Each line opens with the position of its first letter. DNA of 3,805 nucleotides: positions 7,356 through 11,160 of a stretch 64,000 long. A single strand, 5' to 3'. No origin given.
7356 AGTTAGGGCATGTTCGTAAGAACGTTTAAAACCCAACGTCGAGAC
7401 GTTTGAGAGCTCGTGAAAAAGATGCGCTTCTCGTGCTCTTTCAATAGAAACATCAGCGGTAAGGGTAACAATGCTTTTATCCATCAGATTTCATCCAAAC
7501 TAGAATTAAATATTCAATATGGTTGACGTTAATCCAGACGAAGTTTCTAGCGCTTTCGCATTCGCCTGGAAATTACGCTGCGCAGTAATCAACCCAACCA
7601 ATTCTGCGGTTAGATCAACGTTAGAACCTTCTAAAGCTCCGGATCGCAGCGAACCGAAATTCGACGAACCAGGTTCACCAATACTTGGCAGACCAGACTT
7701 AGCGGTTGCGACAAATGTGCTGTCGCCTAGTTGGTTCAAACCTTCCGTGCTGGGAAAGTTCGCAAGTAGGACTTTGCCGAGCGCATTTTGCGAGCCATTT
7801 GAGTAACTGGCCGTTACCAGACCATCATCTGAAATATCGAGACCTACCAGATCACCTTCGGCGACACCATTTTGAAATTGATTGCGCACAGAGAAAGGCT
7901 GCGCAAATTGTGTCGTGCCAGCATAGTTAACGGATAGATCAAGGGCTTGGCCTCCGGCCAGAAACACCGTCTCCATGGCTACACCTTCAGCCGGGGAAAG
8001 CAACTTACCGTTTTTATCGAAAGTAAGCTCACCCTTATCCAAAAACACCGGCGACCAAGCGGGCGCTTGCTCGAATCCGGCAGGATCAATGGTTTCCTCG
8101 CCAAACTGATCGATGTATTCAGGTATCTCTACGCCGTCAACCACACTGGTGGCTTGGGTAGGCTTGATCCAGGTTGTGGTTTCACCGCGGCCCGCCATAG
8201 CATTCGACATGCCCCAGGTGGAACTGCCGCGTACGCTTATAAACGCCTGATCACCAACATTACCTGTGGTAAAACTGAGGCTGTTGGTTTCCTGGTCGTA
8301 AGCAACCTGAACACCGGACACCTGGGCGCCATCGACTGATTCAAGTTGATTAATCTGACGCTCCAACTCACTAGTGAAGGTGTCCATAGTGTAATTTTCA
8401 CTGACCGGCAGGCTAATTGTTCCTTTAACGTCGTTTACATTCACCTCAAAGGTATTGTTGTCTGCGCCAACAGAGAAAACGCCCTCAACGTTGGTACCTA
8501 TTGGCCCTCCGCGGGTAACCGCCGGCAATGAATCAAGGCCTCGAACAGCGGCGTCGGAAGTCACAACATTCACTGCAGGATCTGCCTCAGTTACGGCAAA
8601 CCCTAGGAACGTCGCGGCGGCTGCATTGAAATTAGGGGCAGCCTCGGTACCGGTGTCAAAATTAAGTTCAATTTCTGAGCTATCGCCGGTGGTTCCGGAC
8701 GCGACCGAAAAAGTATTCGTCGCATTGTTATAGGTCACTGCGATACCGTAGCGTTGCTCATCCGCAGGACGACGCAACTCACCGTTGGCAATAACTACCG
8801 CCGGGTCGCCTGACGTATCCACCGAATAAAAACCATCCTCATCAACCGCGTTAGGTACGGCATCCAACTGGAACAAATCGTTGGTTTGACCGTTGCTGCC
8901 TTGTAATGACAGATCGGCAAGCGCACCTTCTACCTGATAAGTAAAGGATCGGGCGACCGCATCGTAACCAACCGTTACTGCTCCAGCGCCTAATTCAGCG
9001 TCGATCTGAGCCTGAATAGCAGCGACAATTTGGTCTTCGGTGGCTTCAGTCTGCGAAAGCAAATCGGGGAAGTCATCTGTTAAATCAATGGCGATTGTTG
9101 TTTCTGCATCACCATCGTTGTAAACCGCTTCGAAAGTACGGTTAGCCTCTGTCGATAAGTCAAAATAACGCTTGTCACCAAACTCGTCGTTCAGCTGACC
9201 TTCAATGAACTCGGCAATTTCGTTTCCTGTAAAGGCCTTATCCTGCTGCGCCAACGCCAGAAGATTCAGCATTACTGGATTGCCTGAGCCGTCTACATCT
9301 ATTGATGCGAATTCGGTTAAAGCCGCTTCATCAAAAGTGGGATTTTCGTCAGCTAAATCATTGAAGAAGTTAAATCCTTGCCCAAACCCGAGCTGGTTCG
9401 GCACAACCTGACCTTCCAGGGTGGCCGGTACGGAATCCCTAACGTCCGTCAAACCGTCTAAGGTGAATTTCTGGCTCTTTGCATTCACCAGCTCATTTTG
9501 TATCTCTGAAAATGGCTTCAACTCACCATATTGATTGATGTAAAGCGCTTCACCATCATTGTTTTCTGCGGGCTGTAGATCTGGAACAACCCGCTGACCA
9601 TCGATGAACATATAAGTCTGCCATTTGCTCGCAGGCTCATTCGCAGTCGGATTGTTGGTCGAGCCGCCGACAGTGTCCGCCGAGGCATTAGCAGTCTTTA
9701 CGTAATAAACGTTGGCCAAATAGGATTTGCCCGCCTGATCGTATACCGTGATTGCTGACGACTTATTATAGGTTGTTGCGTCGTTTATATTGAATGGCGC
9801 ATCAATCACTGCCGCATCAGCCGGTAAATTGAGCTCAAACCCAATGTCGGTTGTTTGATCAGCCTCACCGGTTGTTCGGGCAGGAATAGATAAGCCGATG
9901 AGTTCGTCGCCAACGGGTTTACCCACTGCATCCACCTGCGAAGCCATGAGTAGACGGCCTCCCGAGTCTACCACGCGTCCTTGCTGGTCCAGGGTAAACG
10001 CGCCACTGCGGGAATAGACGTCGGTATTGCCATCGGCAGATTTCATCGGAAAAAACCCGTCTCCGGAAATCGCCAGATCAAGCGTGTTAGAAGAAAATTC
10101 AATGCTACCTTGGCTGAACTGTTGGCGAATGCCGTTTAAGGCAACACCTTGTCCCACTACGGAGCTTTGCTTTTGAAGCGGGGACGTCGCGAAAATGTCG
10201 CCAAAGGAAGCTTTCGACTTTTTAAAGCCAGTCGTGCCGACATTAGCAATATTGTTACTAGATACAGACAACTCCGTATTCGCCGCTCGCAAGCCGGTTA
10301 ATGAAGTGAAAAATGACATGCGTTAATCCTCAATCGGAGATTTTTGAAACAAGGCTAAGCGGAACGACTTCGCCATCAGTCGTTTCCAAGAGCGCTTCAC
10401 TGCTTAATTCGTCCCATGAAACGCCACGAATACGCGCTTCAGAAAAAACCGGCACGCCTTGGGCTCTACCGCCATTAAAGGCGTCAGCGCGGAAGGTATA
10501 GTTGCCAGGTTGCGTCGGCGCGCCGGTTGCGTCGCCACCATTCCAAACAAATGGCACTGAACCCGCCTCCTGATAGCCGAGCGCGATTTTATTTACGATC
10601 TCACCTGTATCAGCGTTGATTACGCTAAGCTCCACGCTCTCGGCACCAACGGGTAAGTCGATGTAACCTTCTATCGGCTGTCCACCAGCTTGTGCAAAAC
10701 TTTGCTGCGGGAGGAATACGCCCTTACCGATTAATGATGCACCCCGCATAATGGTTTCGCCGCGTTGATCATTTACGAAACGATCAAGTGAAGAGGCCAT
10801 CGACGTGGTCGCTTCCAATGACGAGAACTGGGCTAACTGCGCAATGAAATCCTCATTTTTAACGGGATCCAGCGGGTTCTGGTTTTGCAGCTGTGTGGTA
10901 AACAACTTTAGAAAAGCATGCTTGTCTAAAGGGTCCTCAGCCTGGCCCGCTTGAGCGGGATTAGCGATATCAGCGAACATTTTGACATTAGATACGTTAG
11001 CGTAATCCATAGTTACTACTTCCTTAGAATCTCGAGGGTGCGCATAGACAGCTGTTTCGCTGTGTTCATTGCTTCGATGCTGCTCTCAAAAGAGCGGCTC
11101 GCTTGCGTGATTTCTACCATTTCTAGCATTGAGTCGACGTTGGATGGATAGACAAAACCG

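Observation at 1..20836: Candidate uncharacterised flagellar type: hook, junction and filament all carry large inserts, plus a dedicated envelope module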

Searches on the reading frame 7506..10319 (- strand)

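Call 3: search_protein_families(library=pfam, proteins=[window:7506-10319:-])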
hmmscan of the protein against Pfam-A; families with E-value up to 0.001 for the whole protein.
window:7506-10319:- (937 aa): 4 families
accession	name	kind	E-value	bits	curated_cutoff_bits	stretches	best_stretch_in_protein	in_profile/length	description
PF07559.19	FlgE_D2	-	7.5e-19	69.1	22.7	2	164-297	1-96/142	Flagellar basal body protein FlaE D2 domain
PF06429.18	Flg_bbr_C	-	2.7e-15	56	23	1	892-937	1-46/46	Flagellar basal body rod FlgEFG protein C-terminal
PF22692.1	LlgE_F_G_D1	-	1.5e-11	44.7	27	1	83-147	1-49/64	Flagellar hook protein FlgE/F/G D1 domain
PF00460.25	Flg_bb_rod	-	7.3e-06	26.3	20.7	1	5-33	3-31/31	Flagella basal body rod protein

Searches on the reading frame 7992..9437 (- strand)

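Call 30: search_protein_families(library=pfam, proteins=[window:7992-9437:-], max_evalue=1)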
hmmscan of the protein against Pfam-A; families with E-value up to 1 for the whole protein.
seq(482 aa): 1 family
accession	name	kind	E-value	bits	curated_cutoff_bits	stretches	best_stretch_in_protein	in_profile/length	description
PF21426.3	GBS104-like_Ig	-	0.0072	17.6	26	0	213-260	38-69/112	Tip pilin GBS104-like, Ig-like domain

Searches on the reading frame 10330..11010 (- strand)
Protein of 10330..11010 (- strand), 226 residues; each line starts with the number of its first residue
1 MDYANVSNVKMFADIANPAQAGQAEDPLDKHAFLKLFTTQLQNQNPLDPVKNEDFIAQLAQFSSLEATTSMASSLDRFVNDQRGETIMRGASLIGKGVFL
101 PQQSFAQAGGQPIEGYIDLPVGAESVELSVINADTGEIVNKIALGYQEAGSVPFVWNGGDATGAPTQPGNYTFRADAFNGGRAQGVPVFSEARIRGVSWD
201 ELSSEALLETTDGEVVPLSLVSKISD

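Call 3: search_protein_families(library=pfam, proteins=[window:10330-11010:-])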
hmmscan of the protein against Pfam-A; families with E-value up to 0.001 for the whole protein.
window:10330-11010:- (226 aa): 3 families
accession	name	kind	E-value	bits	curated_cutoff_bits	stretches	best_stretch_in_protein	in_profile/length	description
PF03963.19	FlgD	-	1.2e-18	67.4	27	1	15-76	13-74/75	Flagellar hook capping protein - N-terminal region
PF13860.13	FlgD_ig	-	1e-15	57.9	27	1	107-180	6-78/79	FlgD Ig-like domain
PF13861.12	FLgD_tudor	-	2.5e-05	24.8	26.9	1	88-221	4-57/58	FlgD Tudor-like domain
